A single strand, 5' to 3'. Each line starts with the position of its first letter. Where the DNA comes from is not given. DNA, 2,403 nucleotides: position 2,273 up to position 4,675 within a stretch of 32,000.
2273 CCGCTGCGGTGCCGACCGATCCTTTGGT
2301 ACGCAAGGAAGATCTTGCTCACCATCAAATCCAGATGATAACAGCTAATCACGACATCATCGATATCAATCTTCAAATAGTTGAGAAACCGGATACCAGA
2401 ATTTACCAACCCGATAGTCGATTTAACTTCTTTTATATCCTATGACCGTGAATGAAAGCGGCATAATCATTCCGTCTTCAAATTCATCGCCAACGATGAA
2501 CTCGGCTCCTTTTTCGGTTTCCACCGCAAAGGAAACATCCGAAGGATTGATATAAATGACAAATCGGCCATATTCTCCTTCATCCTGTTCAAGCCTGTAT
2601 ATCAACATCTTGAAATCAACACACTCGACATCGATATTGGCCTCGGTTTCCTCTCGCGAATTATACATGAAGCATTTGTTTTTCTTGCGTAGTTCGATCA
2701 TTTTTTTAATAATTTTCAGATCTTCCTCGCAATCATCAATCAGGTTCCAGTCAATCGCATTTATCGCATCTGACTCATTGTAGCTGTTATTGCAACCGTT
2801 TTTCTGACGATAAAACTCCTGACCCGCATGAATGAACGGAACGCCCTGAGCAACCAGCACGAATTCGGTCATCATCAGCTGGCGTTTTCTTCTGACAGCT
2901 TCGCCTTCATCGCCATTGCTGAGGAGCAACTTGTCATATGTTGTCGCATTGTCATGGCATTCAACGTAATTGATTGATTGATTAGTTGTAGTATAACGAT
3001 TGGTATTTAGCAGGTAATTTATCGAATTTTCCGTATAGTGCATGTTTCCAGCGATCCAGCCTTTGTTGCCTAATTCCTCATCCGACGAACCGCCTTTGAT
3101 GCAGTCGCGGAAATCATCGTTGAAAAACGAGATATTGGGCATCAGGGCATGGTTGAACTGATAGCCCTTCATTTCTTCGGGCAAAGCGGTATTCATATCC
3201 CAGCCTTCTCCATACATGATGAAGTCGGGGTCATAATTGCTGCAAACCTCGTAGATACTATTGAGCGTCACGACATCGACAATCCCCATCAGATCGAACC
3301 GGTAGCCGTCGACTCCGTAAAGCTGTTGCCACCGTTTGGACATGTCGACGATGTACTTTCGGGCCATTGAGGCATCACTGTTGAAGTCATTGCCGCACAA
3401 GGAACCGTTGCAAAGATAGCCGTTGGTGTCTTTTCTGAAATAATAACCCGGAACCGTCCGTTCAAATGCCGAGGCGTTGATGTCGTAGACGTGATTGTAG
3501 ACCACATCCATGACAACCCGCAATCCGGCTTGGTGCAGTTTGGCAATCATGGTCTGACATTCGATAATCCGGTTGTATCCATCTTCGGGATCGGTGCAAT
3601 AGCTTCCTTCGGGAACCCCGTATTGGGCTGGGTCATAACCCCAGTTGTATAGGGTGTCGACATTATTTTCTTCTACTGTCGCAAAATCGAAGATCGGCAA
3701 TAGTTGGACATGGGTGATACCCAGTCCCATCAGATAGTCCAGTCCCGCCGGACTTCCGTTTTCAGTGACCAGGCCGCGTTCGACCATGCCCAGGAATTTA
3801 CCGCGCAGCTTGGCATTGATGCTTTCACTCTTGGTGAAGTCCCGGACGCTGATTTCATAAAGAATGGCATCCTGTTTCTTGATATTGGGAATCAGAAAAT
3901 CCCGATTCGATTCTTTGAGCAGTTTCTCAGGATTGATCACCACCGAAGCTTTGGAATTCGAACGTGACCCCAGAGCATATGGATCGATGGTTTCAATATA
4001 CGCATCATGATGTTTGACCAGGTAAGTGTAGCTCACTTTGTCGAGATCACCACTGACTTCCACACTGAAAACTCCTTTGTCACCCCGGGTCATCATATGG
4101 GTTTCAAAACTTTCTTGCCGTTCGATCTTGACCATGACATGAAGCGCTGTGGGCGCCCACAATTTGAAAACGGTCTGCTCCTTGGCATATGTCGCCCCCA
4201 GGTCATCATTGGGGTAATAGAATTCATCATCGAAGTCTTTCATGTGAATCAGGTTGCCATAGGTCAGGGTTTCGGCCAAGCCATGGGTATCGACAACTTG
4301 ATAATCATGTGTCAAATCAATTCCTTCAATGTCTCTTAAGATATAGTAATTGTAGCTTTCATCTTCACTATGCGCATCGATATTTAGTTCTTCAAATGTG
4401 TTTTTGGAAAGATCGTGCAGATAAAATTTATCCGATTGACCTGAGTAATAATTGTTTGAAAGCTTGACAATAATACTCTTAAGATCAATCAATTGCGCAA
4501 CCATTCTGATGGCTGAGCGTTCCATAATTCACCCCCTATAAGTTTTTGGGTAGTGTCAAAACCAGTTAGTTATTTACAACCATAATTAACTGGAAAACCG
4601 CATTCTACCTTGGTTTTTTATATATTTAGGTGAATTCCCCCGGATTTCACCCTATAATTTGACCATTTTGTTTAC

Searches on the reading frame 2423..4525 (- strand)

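Call 25: search_protein_families(library=pfam, proteins=[window:2423-4525:-], max_evalue=0.001)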
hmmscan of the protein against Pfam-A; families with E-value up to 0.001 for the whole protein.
window:2423-4525:- (700 aa): 4 families
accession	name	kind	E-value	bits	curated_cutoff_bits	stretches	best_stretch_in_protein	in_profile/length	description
PF00128.31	Alpha-amylase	-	1.9e-14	54.2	22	1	262-575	25-358/446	Alpha amylase, catalytic domain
PF02922.24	CBM_48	-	2.5e-12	47.4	22.4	1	109-184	2-83/83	Carbohydrate-binding module 48 (Isoamylase N-terminal domain)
PF17999.7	PulA_N1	-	2.3e-08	35.1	27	1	12-93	5-84/85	Pullulanase N1-terminal domain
PF22019.2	GlgB_N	-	1.6e-05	25.4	27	1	108-183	19-94/94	alpha-1,4-glucan branching enzyme GlgB, N-terminal domain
